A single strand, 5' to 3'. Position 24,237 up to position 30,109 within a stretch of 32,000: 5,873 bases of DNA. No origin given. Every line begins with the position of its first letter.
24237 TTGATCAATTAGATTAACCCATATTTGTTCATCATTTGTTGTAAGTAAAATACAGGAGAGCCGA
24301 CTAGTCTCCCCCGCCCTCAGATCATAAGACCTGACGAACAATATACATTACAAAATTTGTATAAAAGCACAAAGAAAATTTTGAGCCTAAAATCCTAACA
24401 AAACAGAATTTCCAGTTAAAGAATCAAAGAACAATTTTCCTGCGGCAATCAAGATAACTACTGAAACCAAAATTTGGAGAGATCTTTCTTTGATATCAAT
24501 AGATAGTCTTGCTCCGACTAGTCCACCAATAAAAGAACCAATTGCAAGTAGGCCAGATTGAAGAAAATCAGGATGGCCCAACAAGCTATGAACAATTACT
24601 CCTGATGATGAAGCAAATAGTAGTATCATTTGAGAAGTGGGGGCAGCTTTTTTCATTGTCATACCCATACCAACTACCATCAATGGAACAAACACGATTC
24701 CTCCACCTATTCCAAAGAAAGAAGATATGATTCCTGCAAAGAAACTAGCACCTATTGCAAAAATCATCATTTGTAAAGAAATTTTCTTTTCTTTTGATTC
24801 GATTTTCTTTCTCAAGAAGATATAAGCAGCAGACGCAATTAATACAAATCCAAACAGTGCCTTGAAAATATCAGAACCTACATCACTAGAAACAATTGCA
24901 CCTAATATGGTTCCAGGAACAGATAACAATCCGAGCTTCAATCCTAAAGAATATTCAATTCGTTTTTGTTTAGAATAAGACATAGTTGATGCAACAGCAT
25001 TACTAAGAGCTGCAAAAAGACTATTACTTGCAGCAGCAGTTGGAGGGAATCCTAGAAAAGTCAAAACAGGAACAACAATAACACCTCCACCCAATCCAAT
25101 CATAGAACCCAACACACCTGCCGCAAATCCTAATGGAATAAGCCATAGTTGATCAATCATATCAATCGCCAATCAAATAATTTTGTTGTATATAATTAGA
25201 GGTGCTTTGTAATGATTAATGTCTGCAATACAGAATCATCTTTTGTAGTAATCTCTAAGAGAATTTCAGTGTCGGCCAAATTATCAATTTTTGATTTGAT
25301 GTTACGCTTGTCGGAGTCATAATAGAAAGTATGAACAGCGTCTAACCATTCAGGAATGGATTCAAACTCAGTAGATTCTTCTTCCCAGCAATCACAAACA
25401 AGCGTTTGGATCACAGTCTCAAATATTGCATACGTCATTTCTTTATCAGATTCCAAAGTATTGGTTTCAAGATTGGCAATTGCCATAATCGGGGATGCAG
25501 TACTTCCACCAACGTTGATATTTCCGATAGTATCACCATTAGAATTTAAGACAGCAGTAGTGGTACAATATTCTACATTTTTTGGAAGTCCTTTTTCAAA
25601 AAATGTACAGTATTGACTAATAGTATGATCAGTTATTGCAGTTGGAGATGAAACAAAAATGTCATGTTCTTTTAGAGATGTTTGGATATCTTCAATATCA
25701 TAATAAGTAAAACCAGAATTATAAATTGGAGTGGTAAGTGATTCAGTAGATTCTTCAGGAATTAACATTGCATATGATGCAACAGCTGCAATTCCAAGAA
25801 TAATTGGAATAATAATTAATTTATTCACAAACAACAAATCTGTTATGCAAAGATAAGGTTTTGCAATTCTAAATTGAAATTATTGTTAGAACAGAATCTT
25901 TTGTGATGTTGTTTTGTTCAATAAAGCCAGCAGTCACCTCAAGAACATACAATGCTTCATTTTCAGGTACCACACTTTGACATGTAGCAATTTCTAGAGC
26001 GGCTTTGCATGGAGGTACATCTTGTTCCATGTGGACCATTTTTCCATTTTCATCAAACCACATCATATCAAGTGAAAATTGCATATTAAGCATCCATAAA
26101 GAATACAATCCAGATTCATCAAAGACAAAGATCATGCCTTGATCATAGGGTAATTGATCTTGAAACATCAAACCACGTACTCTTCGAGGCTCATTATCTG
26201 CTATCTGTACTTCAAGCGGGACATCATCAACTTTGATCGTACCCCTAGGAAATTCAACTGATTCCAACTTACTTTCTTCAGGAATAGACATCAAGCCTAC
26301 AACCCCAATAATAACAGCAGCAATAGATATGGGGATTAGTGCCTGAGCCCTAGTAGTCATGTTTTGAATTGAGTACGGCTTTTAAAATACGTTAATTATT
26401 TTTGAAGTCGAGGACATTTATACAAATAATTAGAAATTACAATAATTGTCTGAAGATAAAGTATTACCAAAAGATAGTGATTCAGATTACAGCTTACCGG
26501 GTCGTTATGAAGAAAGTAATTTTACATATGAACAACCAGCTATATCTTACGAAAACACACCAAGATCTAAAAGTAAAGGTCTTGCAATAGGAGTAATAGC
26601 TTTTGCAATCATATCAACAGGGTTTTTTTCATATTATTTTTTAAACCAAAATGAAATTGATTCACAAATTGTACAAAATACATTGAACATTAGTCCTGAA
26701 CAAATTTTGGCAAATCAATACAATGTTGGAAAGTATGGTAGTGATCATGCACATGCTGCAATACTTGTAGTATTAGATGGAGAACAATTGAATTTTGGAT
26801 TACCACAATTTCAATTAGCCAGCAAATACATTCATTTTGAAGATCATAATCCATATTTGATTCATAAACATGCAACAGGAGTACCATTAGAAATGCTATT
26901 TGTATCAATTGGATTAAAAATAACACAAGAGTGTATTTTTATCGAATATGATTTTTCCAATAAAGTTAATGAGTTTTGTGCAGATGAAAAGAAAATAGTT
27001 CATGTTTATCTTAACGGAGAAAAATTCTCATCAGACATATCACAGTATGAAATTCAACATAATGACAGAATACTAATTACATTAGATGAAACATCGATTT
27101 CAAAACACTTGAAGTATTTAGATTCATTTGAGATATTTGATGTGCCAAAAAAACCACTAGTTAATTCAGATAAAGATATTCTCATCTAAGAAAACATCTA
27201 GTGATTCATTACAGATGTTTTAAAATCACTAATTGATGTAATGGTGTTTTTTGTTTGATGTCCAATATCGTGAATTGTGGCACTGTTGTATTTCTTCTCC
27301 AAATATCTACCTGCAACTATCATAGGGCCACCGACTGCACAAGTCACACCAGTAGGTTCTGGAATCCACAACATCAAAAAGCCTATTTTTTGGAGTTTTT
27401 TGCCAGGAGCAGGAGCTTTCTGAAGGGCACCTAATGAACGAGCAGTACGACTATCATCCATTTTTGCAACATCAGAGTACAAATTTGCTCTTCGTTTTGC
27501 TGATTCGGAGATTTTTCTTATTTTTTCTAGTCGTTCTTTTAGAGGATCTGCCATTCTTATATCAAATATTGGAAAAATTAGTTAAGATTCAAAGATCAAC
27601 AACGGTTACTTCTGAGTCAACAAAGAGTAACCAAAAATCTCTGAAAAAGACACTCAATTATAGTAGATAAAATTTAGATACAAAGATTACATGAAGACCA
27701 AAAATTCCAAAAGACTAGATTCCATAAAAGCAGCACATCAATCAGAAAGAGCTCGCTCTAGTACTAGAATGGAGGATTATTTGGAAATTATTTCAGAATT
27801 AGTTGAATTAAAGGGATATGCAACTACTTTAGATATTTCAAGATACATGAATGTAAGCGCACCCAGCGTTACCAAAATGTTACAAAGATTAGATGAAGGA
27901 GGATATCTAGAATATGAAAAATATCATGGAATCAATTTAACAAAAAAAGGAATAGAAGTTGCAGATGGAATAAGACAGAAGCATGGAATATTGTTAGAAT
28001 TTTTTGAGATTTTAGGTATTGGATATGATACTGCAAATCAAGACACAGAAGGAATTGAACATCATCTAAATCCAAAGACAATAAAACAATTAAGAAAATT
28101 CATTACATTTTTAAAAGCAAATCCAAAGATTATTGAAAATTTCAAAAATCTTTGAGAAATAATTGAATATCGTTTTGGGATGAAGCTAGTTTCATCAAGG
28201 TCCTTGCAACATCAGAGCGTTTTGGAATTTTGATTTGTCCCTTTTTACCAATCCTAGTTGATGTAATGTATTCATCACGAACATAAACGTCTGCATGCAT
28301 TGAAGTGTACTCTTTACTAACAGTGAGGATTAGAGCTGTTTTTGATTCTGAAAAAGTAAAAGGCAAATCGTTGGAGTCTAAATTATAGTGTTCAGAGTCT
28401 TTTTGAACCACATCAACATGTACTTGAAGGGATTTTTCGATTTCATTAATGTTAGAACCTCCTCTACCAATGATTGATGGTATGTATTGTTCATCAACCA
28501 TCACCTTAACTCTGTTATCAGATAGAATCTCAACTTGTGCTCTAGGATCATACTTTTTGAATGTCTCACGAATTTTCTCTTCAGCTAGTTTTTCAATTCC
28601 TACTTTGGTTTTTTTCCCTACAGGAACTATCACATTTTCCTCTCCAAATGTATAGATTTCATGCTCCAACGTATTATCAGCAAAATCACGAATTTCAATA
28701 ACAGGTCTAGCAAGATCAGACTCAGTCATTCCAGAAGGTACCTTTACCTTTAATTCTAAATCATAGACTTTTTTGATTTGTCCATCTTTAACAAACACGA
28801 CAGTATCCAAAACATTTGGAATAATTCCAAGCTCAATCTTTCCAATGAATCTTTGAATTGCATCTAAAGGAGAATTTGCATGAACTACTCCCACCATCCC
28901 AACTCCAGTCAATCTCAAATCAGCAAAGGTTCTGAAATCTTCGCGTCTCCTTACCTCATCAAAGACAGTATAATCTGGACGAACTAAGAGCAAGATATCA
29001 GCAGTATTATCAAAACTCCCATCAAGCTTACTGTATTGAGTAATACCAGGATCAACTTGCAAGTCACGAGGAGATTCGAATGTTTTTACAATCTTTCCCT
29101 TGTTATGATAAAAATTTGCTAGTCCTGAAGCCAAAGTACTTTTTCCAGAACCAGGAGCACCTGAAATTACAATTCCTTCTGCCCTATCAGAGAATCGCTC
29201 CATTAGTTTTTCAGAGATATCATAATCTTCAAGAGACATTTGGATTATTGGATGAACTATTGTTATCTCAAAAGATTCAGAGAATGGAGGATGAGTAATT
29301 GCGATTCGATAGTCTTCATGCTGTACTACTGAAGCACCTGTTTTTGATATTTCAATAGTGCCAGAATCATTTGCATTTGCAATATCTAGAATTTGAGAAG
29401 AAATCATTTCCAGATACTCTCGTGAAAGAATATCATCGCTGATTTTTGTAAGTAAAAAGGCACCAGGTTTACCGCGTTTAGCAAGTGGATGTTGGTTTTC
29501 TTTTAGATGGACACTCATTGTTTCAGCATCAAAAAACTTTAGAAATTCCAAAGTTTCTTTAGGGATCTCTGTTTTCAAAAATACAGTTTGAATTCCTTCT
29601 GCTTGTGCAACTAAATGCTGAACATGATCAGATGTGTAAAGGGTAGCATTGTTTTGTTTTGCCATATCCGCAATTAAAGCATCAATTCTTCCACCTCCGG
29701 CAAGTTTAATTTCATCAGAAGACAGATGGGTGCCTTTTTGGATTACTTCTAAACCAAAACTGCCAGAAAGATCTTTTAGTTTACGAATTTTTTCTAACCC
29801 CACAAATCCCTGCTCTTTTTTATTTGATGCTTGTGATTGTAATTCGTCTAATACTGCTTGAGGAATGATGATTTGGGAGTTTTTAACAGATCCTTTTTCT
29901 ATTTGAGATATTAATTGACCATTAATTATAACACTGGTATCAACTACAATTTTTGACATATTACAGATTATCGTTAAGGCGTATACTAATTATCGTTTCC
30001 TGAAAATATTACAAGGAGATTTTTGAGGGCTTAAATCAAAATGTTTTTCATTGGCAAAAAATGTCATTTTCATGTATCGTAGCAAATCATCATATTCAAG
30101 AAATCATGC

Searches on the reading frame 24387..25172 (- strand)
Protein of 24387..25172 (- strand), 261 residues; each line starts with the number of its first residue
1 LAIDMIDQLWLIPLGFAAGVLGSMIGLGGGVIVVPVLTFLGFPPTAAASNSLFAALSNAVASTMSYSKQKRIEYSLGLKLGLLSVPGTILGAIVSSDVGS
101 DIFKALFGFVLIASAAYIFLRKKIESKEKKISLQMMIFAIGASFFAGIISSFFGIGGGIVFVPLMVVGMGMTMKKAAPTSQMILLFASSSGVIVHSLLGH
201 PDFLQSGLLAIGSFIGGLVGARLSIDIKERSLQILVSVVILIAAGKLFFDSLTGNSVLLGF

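Call 13: search_protein_families(library=pfam, proteins=[window:24387-25172:-], max_evalue=0.001)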
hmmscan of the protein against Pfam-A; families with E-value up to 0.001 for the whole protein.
window:24387-25172:- (261 aa): 1 family
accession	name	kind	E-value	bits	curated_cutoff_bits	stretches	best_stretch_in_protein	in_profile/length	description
PF01925.25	TauE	-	6.3e-52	177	32.6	1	11-247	1-237/237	Sulfite exporter TauE/SafE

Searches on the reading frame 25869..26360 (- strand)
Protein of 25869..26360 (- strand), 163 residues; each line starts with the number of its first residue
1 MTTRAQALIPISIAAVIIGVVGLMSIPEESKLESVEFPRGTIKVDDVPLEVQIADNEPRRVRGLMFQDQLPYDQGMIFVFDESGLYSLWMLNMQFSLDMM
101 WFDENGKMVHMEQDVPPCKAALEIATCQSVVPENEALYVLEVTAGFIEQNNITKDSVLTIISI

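Call 13: search_protein_families(library=pfam, proteins=[window:25869-26360:-], max_evalue=0.001)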
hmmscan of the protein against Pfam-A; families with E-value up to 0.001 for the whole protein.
window:25869-26360:- (163 aa): 1 family
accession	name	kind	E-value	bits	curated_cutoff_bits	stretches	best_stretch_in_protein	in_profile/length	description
PF02643.20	DUF192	-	3.3e-29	101.3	27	1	50-160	2-96/96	Uncharacterized ACR, COG1430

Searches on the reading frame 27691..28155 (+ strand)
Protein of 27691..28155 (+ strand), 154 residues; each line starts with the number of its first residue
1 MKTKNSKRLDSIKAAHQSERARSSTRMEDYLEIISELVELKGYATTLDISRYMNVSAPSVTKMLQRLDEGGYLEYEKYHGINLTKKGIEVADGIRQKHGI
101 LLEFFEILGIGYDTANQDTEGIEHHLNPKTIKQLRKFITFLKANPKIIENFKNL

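Call 13: search_protein_families(library=pfam, proteins=[window:27691-28155:+], max_evalue=0.001)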
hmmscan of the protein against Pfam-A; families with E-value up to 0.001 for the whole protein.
window:27691-28155:+ (154 aa): 3 families
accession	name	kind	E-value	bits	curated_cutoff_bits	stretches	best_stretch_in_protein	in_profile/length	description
PF01325.25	Fe_dep_repress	-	1.9e-19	70.1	26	1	24-80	3-59/60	Iron dependent repressor, N-terminal DNA binding domain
PF02742.21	Fe_dep_repr_C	-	8.5e-14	51.8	27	1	84-146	1-64/70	Iron dependent repressor, metal binding and dimerisation domain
PF12802.13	MarR_2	-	0.00016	22.2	27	1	33-76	10-53/61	MarR family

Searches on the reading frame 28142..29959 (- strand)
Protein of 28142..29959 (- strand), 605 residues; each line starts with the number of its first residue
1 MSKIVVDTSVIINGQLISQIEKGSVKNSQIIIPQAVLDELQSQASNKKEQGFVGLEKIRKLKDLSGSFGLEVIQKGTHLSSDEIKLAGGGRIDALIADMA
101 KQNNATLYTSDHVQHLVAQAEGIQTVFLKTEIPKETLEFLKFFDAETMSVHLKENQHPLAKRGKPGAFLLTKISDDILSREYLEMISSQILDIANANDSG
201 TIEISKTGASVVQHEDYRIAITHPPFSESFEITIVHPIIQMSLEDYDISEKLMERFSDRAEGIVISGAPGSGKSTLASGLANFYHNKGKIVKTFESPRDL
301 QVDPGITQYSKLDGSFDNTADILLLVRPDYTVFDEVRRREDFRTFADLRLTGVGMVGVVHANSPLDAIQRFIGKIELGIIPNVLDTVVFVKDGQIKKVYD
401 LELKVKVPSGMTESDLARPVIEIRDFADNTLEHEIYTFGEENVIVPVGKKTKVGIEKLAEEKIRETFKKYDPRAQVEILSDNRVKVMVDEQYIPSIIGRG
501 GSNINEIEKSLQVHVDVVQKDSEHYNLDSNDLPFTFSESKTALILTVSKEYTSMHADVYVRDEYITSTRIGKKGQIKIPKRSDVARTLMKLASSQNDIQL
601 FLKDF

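Call 13: search_protein_families(library=pfam, proteins=[window:28142-29959:-], max_evalue=0.001)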
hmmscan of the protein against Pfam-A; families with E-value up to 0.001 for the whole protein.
window:28142-29959:- (605 aa): 8 families
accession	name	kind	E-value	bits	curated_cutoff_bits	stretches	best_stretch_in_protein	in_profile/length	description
PF00013.35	KH_1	-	3.3e-09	36.8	21.5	1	484-523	2-42/66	KH domain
PF00437.27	T2SSE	-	4.5e-08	32.6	24.9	1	242-372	120-256/370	Type II/IV secretion system protein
PF01850.27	PIN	-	1.4e-07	32.5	23.6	1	4-115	1-115/120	PIN domain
PF13638.12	PIN_4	-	1.8e-06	28.7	21.9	1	4-126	1-129/132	PIN domain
PF07650.23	KH_2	-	9.4e-06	25.8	22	1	464-518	7-61/78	KH domain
PF20720.3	nSTAND3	-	5.6e-05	23.3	27.2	1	262-300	19-57/155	Novel STAND NTPase 3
PF13191.12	AAA_16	-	0.00045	21.2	32.6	0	253-372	16-124/167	AAA ATPase domain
PF13173.12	AAA_14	-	0.00049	20.5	27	0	263-345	5-80/129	AAA domain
